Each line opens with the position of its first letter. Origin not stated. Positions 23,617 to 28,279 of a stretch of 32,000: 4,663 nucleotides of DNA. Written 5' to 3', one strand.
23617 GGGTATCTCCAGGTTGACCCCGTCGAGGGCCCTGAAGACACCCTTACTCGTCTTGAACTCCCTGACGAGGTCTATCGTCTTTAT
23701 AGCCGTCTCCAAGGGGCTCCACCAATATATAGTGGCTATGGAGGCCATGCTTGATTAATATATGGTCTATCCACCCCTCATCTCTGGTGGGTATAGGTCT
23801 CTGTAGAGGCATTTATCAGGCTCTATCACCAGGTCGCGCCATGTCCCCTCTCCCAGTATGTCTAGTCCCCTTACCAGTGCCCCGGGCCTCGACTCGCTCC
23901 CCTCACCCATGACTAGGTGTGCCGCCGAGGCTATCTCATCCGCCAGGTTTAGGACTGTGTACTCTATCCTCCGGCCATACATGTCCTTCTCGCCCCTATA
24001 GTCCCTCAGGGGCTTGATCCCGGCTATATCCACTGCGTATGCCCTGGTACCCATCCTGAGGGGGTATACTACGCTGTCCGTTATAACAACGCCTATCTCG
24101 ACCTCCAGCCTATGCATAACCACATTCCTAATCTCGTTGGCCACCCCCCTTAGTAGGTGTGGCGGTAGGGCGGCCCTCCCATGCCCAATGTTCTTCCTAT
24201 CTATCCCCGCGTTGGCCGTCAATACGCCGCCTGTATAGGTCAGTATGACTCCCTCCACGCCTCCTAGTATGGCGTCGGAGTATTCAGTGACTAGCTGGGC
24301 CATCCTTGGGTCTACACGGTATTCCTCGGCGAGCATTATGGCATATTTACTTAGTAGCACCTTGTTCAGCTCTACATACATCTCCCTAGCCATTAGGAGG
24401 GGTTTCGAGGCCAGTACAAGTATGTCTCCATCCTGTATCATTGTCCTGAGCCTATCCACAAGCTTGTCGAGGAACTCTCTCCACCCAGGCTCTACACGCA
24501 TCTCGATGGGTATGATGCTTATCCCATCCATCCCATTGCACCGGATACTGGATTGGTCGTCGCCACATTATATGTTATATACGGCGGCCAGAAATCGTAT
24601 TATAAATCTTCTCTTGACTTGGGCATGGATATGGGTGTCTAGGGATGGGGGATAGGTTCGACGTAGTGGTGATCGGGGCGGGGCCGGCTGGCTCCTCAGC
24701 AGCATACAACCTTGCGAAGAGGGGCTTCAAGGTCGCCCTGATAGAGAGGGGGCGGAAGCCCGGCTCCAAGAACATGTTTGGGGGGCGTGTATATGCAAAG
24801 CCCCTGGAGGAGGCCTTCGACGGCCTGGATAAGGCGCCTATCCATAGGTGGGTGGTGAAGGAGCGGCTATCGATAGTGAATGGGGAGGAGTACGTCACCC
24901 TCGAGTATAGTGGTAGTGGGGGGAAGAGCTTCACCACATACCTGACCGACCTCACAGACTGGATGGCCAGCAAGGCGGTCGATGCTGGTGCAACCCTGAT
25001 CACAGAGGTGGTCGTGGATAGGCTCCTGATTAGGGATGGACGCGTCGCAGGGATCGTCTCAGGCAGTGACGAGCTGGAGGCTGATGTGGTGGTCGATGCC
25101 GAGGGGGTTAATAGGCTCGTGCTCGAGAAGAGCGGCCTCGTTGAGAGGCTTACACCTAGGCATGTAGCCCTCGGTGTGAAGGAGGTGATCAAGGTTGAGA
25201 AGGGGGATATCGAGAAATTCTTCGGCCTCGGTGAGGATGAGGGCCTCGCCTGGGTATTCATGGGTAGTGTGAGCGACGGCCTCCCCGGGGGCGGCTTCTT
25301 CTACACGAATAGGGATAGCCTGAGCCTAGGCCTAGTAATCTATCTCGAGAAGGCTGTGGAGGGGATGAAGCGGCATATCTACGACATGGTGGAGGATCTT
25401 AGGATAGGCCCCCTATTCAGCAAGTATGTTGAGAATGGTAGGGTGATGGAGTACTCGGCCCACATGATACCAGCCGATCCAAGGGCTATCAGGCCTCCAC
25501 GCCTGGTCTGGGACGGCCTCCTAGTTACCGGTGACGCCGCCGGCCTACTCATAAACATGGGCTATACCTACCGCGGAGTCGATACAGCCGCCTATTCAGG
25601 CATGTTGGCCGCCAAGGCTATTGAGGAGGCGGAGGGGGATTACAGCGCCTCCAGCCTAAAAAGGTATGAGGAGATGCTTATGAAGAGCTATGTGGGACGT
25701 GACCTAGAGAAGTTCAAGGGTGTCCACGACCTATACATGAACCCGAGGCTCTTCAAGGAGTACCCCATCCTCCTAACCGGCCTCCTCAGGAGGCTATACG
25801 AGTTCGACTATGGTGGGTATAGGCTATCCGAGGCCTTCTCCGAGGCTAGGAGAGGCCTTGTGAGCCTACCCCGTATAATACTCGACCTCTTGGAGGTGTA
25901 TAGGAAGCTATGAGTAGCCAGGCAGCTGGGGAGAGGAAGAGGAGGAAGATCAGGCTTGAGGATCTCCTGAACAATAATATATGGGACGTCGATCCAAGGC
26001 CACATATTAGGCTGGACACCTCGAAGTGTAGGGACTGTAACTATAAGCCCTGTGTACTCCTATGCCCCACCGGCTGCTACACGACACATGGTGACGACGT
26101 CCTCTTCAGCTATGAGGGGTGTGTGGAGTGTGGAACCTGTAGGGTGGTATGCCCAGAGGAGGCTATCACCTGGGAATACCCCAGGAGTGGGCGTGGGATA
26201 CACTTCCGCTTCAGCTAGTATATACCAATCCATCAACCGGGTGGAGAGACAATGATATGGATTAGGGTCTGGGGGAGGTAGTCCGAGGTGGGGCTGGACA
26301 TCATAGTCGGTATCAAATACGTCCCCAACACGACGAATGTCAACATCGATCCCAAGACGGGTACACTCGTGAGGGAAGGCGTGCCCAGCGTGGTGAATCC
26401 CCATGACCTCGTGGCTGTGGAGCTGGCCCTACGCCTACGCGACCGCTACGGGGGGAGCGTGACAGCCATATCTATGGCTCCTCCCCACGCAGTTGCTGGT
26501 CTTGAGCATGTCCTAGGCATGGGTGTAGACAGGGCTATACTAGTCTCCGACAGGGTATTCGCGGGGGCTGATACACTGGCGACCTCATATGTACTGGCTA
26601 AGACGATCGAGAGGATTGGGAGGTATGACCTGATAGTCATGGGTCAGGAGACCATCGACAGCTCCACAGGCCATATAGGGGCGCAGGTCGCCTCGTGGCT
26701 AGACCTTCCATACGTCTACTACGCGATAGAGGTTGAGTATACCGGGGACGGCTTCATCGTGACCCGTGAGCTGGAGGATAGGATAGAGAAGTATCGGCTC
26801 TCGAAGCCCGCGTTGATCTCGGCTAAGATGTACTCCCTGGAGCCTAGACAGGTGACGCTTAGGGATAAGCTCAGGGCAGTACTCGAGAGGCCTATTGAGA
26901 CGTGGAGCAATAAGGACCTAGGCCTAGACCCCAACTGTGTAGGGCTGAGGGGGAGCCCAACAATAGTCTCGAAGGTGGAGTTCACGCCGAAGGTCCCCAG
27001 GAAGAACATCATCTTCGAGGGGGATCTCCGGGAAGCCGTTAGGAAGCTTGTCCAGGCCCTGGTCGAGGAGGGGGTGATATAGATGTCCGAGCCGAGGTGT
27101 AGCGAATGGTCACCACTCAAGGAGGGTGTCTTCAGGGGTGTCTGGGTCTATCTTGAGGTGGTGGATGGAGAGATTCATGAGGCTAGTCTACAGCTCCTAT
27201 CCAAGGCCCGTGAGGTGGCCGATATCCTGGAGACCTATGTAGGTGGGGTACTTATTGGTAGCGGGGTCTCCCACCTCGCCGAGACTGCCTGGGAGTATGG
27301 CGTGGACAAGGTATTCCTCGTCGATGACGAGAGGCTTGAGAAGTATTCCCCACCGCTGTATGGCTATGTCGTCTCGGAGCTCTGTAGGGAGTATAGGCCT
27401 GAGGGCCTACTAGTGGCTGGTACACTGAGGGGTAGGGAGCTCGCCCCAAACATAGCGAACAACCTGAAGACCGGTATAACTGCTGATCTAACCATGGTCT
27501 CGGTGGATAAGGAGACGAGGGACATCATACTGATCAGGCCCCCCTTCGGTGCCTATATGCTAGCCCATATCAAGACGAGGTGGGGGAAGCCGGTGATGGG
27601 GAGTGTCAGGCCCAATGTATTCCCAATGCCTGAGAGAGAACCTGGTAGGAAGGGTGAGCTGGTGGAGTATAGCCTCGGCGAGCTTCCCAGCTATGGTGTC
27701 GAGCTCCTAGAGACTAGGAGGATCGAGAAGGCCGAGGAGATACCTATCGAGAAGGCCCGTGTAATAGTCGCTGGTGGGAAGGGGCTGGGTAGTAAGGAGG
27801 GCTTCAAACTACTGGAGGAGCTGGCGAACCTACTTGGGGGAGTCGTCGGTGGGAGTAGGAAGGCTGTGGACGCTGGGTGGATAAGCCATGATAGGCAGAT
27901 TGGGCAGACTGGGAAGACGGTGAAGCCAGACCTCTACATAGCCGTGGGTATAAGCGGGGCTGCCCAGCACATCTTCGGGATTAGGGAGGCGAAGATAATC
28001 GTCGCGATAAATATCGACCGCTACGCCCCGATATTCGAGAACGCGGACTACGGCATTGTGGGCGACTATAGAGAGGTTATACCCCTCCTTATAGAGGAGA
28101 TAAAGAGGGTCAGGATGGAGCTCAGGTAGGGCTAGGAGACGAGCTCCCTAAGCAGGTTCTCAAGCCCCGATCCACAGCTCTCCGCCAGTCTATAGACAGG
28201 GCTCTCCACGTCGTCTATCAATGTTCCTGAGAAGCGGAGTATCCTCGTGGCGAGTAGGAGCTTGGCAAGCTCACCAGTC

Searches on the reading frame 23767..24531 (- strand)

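Call 28: search_protein_families(library=pfam, proteins=[window:23767-24531:-], max_evalue=0.001)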
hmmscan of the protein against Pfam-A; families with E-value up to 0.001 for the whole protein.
window:23767-24531:- (254 aa): 1 family
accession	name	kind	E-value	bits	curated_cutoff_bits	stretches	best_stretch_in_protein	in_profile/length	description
PF01996.21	F420_ligase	-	4.5e-51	173.9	25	1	25-222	18-218/218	F420-0:Gamma-glutamyl ligase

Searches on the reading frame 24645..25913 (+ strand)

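Call 28: search_protein_families(library=pfam, proteins=[window:24645-25913:+], max_evalue=0.001)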
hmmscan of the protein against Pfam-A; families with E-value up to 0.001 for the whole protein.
window:24645-25913:+ (422 aa): 13 families
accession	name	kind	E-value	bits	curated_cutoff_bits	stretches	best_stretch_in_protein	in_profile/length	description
PF01266.30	DAO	-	4.1e-18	66.5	27.9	2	6-41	1-36/353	FAD dependent oxidoreductase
PF01946.23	Thi4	-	7.8e-14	51.9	26.2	1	5-52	18-66/235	Thi4 family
PF00890.30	FAD_binding_2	-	4.9e-11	42.9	20.4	1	6-41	1-36/414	FAD binding domain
PF13450.12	NAD_binding_8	-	6.8e-10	39.5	21.9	1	9-40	1-32/68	NAD(P)-binding Rossmann-like domain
PF07992.20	Pyr_redox_2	-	7.1e-09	35.9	26.1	1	5-41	1-33/291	Pyridine nucleotide-disulphide oxidoreductase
PF12831.13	FAD_oxidored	-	1.2e-08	35.1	27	1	6-153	1-144/416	FAD dependent oxidoreductase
PF03486.20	HI0933_like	-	2e-08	34.5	50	1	6-47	2-43/244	HI0933-like protein Rossmann domain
PF05834.18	Lycopene_cycl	-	4.1e-08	33.1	23.4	1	6-159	1-145/380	Lycopene cyclase protein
PF01134.28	GIDA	-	5.4e-07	29.4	22.1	1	6-34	1-29/391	Glucose inhibited division protein A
PF01494.25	FAD_binding_3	-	2.3e-06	27.5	22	1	5-40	2-37/349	FAD binding domain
PF04820.20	Trp_halogenase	-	1.6e-05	24.4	21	0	105-163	162-221/458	Tryptophan halogenase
PF21162.3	ETFQO_UQ-bd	-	0.00025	22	27.7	1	175-275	2-96/96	ETF-QO, ubiquinone-binding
PF00070.33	Pyr_redox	-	0.00032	21.6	22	0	7-40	2-35/82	Pyridine nucleotide-disulphide oxidoreductase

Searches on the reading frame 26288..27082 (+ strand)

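Call 28: search_protein_families(library=pfam, proteins=[window:26288-27082:+], max_evalue=0.001)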
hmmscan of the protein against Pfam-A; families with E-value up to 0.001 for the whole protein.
window:26288-27082:+ (264 aa): 1 family
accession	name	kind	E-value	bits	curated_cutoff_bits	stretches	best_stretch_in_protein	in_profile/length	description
PF01012.27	ETF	-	2.1e-37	129.1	26.7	1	24-206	1-176/181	Electron transfer flavoprotein domain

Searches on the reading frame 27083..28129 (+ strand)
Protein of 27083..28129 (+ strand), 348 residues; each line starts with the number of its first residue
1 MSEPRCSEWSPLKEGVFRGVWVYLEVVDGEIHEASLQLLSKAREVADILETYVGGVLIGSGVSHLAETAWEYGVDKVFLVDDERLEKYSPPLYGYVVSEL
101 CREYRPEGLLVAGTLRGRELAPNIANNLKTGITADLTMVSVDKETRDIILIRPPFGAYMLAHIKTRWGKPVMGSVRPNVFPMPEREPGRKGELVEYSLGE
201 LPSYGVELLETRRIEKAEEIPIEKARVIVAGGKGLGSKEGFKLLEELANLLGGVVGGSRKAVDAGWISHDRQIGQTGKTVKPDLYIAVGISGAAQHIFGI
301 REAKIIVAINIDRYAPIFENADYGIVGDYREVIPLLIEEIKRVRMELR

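Call 28: search_protein_families(library=pfam, proteins=[window:27083-28129:+], max_evalue=0.001)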
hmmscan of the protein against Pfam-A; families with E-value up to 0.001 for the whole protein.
window:27083-28129:+ (348 aa): 2 families
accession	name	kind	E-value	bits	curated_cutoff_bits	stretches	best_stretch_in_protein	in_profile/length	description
PF00766.25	ETF_alpha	-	3e-36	123.7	27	1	222-301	2-81/81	Electron transfer flavoprotein FAD-binding domain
PF01012.27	ETF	-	2.6e-32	112.5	26.7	1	20-198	1-178/181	Electron transfer flavoprotein domain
